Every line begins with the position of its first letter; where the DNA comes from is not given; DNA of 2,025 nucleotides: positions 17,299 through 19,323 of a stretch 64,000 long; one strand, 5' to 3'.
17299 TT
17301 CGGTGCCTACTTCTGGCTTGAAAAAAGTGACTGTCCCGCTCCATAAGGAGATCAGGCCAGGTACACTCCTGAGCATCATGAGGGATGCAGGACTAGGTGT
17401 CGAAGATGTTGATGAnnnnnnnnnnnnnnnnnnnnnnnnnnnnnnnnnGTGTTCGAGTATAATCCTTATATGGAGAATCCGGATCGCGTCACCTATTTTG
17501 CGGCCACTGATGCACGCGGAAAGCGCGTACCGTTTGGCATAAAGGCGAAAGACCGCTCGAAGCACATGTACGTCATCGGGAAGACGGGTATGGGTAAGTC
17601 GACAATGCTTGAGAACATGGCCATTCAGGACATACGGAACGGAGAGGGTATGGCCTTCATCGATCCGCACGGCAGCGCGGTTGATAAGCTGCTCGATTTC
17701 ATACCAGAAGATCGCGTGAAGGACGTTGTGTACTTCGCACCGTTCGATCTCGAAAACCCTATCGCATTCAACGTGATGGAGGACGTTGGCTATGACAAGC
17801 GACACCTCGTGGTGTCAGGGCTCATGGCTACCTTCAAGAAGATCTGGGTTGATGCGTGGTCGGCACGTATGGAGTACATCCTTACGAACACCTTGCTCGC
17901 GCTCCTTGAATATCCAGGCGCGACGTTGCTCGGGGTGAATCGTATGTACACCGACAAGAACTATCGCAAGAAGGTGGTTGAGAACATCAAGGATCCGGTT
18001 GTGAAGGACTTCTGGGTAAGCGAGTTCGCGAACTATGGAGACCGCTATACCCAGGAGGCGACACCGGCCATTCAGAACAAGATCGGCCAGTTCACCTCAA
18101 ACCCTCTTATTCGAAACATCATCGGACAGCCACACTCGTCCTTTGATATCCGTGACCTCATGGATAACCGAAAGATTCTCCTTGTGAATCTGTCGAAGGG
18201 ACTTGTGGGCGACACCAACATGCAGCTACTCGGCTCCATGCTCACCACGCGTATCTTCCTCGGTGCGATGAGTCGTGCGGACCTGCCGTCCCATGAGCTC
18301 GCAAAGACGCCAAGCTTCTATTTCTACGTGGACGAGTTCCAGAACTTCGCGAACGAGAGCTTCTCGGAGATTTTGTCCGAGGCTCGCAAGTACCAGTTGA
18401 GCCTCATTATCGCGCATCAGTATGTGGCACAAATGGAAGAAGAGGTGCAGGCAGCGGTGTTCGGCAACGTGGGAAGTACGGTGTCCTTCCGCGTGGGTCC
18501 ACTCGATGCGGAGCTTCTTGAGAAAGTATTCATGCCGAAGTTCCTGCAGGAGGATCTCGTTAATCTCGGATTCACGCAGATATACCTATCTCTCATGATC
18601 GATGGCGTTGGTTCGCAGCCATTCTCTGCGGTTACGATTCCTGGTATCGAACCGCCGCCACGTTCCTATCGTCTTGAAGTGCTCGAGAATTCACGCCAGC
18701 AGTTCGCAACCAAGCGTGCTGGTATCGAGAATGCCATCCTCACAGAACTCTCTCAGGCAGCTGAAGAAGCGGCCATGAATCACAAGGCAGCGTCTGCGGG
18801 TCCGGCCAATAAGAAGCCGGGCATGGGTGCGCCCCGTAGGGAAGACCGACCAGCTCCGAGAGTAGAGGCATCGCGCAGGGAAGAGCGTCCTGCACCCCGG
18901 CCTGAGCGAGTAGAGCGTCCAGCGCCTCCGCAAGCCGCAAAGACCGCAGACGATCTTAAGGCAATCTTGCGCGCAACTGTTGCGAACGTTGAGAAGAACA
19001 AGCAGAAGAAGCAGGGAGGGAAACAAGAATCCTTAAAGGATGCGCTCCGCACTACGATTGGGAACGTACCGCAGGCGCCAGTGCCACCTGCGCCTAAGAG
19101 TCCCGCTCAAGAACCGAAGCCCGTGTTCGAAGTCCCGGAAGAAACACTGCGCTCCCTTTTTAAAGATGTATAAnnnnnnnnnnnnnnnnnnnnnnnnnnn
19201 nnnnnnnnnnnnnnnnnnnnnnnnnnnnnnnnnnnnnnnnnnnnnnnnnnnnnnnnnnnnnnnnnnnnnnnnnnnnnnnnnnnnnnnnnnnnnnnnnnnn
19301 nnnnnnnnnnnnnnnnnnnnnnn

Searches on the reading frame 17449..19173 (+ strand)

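Call 59: search_protein_families(library=pfam, proteins=[window:17449-19173:+], max_evalue=0.00001)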
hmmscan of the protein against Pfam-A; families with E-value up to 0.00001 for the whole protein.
window:17449-19173:+ (574 aa): 2 families
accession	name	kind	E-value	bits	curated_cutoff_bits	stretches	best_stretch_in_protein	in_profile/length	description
PF10412.15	TrwB_AAD_bind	-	9.8e-09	35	20.5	1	33-332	11-293/387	Type IV secretion-system coupling protein DNA-binding domain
PF12696.13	TraG-D_C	-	1.9e-06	28.2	22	1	290-348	2-65/126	TraM recognition site of TraD and TraG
